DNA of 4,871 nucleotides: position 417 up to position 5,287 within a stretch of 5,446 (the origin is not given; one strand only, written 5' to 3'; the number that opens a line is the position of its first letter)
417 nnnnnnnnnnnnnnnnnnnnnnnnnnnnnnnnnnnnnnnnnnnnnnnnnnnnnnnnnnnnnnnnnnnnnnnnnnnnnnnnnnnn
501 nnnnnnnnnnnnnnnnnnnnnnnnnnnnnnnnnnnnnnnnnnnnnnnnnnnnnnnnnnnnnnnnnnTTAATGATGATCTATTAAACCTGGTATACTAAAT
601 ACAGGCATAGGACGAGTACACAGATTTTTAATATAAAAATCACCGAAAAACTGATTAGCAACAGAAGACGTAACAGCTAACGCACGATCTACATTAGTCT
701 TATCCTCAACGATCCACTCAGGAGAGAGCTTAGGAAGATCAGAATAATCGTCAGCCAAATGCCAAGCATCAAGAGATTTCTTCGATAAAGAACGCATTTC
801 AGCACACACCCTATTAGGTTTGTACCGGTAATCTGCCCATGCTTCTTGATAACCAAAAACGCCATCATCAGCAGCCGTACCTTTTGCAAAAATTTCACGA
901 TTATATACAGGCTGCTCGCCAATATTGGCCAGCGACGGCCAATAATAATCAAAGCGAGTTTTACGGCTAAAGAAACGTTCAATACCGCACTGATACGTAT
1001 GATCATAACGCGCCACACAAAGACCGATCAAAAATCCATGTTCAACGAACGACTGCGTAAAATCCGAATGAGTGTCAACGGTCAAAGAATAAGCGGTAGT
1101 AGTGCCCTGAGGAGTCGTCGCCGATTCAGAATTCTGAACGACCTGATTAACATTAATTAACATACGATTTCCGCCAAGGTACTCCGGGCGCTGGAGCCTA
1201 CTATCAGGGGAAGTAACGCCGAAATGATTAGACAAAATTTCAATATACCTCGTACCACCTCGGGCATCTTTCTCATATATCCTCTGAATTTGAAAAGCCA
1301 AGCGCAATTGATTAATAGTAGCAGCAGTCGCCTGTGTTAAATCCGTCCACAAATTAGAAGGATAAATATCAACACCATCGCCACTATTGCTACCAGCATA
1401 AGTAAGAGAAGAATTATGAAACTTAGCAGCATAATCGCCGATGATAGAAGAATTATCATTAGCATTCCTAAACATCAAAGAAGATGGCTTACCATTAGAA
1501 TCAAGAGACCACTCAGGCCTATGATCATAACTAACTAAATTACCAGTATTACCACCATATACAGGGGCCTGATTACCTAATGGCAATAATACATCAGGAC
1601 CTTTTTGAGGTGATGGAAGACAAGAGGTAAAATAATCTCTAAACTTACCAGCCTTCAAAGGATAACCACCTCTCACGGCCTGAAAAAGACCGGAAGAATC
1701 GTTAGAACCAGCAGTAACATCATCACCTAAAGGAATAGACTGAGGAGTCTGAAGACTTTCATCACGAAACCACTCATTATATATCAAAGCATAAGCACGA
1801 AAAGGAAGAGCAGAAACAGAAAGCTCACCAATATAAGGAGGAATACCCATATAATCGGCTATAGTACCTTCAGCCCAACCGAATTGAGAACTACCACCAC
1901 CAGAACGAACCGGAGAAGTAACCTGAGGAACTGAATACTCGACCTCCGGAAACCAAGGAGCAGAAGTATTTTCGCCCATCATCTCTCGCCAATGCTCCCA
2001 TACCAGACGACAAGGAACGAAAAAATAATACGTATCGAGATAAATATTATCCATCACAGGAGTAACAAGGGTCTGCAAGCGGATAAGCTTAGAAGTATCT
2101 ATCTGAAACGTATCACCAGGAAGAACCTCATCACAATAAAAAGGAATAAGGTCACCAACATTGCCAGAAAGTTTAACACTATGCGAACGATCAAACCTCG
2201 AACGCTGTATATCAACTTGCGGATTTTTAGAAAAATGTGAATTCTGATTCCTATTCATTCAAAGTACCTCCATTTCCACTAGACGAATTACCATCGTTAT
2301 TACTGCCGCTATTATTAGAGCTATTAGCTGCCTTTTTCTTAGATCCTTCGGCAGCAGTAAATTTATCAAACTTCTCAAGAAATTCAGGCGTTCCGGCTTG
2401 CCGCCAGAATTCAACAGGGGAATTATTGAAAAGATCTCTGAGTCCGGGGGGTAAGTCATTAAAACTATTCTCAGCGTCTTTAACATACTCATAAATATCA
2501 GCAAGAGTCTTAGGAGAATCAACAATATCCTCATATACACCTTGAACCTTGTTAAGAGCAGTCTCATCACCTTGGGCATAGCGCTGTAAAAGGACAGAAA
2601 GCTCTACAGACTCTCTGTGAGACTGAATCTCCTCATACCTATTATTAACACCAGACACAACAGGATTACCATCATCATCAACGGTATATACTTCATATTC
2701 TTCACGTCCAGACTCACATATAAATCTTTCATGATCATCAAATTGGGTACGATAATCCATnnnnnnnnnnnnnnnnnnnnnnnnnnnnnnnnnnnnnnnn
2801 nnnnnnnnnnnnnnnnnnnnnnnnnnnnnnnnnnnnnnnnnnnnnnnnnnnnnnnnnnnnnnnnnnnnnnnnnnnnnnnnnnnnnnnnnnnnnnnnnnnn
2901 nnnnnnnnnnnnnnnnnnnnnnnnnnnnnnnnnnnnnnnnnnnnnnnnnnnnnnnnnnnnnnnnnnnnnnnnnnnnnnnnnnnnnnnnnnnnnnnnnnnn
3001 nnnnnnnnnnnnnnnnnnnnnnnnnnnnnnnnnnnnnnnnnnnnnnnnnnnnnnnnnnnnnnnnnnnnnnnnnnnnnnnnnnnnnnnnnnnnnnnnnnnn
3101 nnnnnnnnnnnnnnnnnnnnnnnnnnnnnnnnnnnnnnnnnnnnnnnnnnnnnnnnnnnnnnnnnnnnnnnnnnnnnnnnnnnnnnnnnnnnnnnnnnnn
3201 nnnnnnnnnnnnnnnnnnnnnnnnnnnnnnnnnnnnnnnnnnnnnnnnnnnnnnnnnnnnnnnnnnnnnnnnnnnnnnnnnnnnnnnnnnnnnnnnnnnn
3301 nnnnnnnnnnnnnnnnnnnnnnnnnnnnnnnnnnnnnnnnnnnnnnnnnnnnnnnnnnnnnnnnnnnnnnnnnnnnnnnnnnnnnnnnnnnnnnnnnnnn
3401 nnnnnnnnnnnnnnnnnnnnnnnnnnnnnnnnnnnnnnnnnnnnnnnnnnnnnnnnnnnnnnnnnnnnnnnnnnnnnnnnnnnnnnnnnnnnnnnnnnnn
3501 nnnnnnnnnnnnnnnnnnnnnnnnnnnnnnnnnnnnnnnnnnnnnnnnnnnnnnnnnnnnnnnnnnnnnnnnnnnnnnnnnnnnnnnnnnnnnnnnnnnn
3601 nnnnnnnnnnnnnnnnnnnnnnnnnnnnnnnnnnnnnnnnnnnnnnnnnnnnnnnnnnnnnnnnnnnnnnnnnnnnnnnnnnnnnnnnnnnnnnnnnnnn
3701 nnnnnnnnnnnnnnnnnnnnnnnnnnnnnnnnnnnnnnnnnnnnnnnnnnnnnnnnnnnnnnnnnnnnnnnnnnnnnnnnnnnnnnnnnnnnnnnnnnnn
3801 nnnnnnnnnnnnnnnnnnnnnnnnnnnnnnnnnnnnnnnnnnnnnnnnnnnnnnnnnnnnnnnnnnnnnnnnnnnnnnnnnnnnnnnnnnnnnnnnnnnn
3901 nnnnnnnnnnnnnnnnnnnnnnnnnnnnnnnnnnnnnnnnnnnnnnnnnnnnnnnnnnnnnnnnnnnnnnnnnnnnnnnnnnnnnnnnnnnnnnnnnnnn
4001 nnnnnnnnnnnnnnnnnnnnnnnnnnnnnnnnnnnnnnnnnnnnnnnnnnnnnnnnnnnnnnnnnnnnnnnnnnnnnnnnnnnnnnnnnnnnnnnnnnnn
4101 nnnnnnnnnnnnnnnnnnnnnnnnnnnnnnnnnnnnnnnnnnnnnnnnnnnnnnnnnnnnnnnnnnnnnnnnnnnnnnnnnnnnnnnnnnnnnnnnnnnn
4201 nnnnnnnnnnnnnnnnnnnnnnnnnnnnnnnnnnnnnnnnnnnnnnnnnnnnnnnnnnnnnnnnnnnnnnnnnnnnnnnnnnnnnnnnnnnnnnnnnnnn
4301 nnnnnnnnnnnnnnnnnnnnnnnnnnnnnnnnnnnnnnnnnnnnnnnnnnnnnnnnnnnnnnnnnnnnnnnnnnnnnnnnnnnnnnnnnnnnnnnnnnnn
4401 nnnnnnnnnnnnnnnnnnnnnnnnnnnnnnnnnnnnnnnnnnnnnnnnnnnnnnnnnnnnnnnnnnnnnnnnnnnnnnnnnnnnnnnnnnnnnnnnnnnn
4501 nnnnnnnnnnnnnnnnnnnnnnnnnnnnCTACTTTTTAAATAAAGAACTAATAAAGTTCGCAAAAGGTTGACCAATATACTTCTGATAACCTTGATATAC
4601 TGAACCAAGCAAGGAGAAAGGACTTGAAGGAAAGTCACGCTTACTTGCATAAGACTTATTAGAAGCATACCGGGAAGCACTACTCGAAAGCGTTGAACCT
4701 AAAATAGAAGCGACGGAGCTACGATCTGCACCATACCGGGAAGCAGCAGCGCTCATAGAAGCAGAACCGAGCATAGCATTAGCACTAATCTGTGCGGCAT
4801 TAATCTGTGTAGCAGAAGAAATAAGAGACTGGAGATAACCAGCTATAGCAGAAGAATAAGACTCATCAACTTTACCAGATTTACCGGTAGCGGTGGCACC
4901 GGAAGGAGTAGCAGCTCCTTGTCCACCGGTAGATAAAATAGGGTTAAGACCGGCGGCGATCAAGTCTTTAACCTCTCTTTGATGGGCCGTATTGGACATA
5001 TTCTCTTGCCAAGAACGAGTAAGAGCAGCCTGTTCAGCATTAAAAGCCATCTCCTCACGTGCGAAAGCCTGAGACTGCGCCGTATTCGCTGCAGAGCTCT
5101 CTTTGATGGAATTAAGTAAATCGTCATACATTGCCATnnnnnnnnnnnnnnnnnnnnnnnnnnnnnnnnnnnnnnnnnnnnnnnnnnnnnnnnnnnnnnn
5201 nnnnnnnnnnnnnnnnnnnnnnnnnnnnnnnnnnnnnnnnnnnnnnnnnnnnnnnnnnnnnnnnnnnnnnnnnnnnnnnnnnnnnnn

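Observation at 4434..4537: Twin perfect hairpins flanked by a 10-nt direct repeat (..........) in the only large intergenic region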

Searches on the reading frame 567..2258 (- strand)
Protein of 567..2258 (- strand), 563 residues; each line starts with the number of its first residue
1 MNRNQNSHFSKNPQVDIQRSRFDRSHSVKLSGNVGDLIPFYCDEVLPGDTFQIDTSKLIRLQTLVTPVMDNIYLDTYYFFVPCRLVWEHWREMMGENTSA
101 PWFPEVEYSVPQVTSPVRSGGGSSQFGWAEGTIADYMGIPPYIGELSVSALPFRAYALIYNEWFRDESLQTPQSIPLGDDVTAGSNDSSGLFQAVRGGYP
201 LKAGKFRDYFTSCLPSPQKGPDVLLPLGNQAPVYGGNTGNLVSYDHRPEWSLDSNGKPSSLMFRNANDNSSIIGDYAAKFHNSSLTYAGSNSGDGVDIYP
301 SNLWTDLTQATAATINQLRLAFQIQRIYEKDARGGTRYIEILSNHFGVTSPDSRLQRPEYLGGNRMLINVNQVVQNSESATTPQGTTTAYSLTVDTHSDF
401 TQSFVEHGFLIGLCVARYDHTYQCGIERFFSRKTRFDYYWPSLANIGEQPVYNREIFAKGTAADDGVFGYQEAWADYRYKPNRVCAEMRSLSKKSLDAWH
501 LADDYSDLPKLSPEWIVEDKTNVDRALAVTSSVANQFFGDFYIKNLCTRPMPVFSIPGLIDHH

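Call 4: search_protein_families(library=pfam, proteins=[window:567-2258:-], max_evalue=0.01)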
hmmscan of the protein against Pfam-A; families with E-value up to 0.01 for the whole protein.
window:567-2258:- (563 aa): 1 family
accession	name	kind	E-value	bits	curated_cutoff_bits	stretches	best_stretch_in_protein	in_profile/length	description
PF02305.22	Phage_F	-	2.3e-166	554.9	25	1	13-559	4-501/501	Capsid protein (F protein)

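Call 5: search_protein_families(library=phrogs, proteins=[window:567-2258:-], max_evalue=0.01)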
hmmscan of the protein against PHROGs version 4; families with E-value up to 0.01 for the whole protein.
window:567-2258:- (563 aa): 1 family
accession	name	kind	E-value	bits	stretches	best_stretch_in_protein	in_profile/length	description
phrog_514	-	head and packaging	2.1e-227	757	1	1-563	6-519/531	major head protein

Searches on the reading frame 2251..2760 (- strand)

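Call 4: search_protein_families(library=pfam, proteins=[window:2251-2760:-], max_evalue=0.01)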
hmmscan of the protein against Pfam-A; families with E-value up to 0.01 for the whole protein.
window:2251-2760:- (169 aa): 1 family
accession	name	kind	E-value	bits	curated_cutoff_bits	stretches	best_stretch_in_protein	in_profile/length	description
PF09675.16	Chlamy_scaf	-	1.9e-29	102.9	25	1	30-150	8-124/134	Chlamydia-phage Chp2 scaffold (Chlamy_scaf)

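Call 5: search_protein_families(library=phrogs, proteins=[window:2251-2760:-], max_evalue=0.01)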
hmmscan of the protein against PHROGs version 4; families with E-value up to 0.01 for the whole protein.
window:2251-2760:- (169 aa): 2 families
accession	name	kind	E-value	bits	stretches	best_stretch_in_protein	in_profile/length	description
phrog_1642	-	head and packaging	1.7e-28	100.5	1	1-156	4-141/152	virion structural protein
phrog_24439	-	head and packaging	1.4e-12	48.6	1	78-144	8-74/82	virion structural protein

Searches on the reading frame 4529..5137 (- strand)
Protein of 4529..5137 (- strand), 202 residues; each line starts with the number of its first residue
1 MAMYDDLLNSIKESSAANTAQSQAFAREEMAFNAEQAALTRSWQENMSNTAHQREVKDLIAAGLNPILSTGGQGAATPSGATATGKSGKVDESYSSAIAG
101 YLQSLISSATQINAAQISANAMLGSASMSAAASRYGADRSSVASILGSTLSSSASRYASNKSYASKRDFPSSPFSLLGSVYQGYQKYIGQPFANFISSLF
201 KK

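Call 4: search_protein_families(library=pfam, proteins=[window:4529-5137:-], max_evalue=0.01)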
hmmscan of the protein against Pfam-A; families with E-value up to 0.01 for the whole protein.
window:4529-5137:- (202 aa): 0 families

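Call 5: search_protein_families(library=phrogs, proteins=[window:4529-5137:-], max_evalue=0.01)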
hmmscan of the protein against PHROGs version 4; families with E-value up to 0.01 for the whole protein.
window:4529-5137:- (202 aa): 15 families
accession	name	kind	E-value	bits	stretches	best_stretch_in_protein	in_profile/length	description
phrog_5158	-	unknown function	2.1e-46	160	1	4-167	31-232/322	-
phrog_21483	-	unknown function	7.5e-35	121.9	1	10-187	77-248/303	-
phrog_22637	-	tail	6.8e-22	79.4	1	26-116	21-112/264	pilot protein for DNA ejection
phrog_34374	-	tail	7.9e-22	78.9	1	15-145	155-282/310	pilot protein for DNA ejection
phrog_8742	-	tail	2.1e-18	67.9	1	30-107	126-203/287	pilot protein for DNA ejection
phrog_11693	-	tail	7e-16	60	1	18-115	22-109/228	pilot protein for DNA ejection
phrog_27063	-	tail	8.1e-16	59.5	1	26-135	48-155/306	pilot protein for DNA ejection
phrog_8693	-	tail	4.2e-15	57.4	1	14-137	9-135/258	pilot protein for DNA ejection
phrog_18604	-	tail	5.5e-14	53.2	1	15-167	90-232/284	minor tail protein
phrog_25360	-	unknown function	7.1e-14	53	1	28-136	50-161/316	-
phrog_16516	-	tail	1.1e-13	52.6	1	27-100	38-110/186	minor tail protein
phrog_20617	-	tail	2.5e-11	45.2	1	33-124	21-113/200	minor tail protein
phrog_35928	-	tail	7.9e-11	43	1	23-109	60-147/172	pilot protein for DNA ejection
phrog_8689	-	tail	3.9e-07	31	1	15-112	29-124/327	pilot protein for DNA ejection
phrog_23656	-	head and packaging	6.6e-07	30.1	1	43-85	3-44/175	virion structural protein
